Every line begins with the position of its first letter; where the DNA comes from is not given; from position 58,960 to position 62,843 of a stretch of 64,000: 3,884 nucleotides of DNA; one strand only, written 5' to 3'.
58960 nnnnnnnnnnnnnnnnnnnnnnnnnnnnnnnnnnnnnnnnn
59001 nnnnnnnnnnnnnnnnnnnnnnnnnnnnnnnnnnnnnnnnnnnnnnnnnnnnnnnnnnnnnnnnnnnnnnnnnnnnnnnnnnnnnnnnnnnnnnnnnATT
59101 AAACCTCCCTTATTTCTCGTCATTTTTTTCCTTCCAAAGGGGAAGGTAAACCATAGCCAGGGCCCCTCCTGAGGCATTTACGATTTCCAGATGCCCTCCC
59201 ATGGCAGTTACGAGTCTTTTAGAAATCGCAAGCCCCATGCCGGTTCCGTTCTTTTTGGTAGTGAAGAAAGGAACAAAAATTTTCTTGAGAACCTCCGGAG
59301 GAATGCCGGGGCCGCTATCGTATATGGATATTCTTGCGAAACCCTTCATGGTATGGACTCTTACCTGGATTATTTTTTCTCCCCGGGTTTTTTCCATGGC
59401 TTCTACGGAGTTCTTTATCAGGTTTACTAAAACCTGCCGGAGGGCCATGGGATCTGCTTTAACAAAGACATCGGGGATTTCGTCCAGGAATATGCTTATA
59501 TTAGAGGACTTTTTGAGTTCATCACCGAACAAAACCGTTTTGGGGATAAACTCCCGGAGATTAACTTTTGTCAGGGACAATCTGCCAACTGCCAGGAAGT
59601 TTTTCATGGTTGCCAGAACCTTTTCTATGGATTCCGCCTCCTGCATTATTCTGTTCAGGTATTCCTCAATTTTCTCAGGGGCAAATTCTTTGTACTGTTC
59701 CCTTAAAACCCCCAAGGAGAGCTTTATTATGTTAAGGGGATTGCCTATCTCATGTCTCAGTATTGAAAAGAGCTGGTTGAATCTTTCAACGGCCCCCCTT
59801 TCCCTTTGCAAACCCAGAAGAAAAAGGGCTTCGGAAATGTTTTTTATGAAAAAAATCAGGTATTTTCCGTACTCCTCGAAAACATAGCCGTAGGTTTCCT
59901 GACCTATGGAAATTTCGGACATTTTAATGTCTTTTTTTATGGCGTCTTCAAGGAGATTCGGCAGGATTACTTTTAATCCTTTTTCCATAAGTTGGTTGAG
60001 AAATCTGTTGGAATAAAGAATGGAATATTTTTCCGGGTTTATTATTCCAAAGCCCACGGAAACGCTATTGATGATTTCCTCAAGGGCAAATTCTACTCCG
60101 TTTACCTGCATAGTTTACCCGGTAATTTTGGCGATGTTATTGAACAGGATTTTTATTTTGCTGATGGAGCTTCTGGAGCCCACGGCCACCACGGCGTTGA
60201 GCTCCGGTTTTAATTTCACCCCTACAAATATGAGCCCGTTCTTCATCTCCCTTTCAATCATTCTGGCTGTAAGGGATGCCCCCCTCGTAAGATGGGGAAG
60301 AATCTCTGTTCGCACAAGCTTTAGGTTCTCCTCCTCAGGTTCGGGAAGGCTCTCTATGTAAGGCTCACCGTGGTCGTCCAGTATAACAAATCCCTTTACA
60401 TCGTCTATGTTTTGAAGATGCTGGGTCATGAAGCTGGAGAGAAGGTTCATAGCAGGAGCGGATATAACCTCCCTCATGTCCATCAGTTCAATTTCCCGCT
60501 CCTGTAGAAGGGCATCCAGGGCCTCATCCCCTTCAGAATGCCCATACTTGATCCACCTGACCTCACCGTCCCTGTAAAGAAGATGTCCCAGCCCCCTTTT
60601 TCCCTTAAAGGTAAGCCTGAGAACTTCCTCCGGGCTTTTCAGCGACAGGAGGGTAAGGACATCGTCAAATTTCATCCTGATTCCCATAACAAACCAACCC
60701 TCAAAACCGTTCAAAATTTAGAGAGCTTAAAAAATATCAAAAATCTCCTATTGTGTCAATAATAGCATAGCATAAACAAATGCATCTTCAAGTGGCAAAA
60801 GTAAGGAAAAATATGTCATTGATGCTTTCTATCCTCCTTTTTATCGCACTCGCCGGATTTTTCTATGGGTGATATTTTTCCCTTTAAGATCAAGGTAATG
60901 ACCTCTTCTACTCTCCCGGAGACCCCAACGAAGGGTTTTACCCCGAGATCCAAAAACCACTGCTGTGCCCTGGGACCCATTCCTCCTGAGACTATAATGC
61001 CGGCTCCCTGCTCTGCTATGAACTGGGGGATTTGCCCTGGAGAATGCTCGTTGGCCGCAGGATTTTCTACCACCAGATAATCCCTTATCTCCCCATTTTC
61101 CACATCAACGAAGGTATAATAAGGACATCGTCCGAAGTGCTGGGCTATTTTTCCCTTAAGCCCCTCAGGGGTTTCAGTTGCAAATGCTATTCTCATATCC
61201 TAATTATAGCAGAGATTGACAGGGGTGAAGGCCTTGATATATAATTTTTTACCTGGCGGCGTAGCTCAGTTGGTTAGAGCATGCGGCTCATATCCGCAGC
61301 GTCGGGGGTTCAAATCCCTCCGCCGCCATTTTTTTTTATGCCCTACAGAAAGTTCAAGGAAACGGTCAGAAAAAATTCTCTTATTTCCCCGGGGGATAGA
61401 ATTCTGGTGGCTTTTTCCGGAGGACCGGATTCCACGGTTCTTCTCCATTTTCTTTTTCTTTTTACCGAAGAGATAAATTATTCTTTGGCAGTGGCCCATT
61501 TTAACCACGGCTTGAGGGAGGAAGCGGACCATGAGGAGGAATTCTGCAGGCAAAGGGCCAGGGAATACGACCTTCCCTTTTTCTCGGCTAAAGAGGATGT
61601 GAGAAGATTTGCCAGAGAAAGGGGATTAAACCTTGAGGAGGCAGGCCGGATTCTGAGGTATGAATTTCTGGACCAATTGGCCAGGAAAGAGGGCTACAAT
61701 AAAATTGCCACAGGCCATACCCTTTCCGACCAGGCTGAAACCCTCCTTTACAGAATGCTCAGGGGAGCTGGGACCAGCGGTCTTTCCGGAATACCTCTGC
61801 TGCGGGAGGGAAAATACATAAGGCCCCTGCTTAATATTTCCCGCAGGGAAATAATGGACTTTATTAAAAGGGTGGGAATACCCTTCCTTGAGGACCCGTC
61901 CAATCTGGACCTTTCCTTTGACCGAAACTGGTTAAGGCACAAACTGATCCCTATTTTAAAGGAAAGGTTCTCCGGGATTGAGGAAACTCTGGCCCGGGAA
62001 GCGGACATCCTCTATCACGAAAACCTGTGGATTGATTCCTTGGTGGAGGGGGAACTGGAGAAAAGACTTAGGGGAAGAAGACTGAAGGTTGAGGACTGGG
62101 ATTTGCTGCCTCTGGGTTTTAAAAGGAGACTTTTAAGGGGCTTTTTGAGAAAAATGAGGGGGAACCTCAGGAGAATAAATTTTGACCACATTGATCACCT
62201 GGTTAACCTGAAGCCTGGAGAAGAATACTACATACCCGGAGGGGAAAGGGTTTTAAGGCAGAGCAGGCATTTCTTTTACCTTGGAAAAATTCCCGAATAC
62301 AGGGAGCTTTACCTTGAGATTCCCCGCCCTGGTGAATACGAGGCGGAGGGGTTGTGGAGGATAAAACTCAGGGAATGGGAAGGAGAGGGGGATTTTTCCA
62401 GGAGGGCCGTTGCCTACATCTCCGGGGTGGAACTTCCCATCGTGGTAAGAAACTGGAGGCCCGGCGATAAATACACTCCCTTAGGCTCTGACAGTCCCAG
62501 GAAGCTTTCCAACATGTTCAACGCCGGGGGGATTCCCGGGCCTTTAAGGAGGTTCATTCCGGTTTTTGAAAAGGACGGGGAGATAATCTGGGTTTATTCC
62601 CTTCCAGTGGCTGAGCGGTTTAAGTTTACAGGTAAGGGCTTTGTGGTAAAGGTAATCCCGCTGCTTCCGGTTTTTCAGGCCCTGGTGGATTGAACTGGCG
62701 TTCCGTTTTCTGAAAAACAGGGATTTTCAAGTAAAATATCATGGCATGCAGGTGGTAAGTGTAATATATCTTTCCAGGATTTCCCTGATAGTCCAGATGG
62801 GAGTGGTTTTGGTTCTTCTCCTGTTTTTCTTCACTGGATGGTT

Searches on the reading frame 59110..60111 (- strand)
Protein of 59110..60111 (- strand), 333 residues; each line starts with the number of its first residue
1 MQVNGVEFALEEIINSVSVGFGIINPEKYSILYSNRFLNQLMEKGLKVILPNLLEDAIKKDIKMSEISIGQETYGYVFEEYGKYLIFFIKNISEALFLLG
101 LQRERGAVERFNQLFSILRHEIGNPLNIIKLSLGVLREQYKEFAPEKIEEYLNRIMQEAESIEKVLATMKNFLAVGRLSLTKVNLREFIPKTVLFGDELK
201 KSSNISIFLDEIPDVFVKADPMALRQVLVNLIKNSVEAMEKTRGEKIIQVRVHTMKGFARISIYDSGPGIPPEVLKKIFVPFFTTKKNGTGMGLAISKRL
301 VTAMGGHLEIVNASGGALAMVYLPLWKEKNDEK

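Call 8: search_protein_families(library=pfam, proteins=[window:59110-60111:-])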
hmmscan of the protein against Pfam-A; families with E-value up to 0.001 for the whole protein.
window:59110-60111:- (333 aa): 5 families
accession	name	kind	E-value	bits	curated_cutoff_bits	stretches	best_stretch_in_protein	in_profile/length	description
PF02518.31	HATPase_c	-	1.6e-24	86.9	26.4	1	220-325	2-109/111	Histidine kinase-, DNA gyrase B-, and HSP90-like ATPase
PF00512.31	HisKA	-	1.1e-09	38.7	26.9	1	112-169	3-57/66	His Kinase A (phospho-acceptor) domain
PF14501.12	HATPase_c_5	-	3.8e-08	33.6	22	1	222-321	4-99/102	GHKL domain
PF13589.12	HATPase_c_3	-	0.00028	21.4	25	1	224-287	3-61/137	Histidine kinase-, DNA gyrase B-, and HSP90-like ATPase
PF13581.12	HATPase_c_2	-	0.00062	20.2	27.4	0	232-304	40-112/127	Histidine kinase-like ATPase domain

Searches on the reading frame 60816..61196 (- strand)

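Call 49: search_protein_families(library=pfam, max_evalue=0.01, proteins=[window:60816-61196:-])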
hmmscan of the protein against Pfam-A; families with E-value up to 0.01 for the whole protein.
window:60816-61196:- (126 aa): 1 family
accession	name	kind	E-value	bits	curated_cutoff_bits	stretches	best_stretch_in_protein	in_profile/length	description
PF02579.22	Nitro_FeMo-Co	-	3.7e-21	75.6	26.3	1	15-103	3-92/94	Dinitrogenase iron-molybdenum cofactor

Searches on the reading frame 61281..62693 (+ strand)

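Call 8: search_protein_families(library=pfam, proteins=[window:61281-62693:+])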
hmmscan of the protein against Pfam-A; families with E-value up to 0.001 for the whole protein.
window:61281-62693:+ (470 aa): 2 families
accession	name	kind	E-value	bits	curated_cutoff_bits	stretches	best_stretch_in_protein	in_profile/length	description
PF01171.26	ATP_bind_3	-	6.6e-52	176.3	27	1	41-221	2-182/182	PP-loop family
PF11734.13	TilS_C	-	4.9e-10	39.1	22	1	388-450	2-64/74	TilS substrate C-terminal domain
